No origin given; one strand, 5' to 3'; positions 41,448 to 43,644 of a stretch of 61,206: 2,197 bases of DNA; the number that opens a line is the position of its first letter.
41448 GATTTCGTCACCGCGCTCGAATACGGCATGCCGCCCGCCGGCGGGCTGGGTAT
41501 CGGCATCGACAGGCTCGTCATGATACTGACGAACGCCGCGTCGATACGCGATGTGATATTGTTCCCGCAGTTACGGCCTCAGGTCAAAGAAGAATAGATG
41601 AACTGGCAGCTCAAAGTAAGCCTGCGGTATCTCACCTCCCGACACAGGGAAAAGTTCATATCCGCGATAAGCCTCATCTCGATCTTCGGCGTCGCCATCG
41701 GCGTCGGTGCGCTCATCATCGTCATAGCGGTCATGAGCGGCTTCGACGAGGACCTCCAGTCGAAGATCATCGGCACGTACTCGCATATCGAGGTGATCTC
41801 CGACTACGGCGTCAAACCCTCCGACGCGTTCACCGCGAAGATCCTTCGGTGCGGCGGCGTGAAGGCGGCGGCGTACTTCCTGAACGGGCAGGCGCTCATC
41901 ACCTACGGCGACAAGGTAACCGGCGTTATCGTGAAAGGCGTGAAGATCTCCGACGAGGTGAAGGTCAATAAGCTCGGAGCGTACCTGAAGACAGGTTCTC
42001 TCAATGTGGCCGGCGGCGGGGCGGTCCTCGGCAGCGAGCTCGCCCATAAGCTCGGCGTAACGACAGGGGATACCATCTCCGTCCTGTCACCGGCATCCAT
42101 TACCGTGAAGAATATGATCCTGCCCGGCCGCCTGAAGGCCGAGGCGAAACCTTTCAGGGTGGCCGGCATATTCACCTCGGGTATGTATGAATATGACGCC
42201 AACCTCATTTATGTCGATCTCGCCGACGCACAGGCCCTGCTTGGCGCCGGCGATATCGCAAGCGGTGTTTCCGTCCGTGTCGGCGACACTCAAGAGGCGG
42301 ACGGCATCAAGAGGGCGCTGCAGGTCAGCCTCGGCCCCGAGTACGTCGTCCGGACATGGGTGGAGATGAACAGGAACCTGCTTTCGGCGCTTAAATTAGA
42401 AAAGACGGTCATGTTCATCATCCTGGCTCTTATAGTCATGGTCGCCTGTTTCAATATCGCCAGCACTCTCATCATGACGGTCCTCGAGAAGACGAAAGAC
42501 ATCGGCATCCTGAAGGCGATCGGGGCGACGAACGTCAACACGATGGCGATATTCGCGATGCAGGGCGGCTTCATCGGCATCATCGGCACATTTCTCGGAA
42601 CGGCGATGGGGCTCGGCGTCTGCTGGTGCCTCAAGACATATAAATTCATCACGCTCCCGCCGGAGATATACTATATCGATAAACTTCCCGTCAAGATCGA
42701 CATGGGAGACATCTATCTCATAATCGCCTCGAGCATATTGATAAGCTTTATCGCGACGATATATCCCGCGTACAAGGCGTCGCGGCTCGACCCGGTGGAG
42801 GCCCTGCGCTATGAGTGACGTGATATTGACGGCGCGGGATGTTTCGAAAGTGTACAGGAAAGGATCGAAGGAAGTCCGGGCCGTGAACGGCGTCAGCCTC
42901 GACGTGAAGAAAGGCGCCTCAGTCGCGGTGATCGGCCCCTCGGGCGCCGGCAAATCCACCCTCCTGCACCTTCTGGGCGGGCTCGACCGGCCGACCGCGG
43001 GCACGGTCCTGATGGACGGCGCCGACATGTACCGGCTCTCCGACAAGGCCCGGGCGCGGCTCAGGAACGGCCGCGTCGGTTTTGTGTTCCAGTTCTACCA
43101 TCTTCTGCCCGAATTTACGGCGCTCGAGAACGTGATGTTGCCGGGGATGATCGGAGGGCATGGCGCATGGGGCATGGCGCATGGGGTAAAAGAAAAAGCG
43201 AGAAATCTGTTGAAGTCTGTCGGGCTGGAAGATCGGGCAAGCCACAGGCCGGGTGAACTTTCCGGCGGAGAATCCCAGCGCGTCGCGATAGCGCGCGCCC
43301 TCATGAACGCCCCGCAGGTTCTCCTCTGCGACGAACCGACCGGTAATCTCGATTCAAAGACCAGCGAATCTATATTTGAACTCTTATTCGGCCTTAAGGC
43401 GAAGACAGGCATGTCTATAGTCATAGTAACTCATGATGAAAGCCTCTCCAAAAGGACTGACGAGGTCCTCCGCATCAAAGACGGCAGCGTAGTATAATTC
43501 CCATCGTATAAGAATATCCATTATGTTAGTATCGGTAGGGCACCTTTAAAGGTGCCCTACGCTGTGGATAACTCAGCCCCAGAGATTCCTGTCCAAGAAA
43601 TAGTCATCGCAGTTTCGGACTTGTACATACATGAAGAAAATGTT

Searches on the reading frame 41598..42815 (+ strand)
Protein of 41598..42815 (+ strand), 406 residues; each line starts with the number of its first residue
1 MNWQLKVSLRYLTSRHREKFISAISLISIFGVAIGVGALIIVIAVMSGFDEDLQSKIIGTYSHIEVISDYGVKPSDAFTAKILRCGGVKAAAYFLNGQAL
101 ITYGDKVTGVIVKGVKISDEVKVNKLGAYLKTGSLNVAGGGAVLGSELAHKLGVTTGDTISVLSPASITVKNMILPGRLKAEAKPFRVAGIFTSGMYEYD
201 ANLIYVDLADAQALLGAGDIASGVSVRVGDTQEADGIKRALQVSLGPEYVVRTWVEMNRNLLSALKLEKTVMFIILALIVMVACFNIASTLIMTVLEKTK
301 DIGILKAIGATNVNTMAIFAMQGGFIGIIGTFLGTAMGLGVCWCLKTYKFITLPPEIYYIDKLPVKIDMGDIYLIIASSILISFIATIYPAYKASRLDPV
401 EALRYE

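Call 41: search_protein_families(library=pfam, proteins=[window:41598-42815:+], max_evalue=0.00001)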
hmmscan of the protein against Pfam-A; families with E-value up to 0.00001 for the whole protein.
window:41598-42815:+ (406 aa): 2 families
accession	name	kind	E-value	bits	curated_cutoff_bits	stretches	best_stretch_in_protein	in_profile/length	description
PF02687.27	FtsX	-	1.4e-20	74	25.5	1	274-399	2-120/120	FtsX-like permease C-terminal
PF12704.14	MacB_PCD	-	5.3e-19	69.8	27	1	25-241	1-204/207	MacB-like periplasmic core domain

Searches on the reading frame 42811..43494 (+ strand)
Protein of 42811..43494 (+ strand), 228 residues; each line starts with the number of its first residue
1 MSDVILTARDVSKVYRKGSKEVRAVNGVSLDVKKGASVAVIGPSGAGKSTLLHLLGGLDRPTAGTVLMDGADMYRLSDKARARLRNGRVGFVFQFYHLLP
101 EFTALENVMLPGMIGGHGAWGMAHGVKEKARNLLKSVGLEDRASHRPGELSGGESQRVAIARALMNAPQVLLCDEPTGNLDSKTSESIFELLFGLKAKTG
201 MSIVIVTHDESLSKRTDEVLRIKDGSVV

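Call 41: search_protein_families(library=pfam, proteins=[window:42811-43494:+], max_evalue=0.00001)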
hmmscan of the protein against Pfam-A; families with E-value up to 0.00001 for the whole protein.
window:42811-43494:+ (228 aa): 2 families
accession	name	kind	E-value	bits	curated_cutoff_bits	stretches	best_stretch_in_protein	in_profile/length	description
PF00005.33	ABC_tran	-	1.2e-36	126.8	25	1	25-177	1-136/137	ABC transporter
PF13304.12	AAA_21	-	9.5e-07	29.6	27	0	39-58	3-22/304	AAA domain, putative AbiEii toxin, Type IV TA system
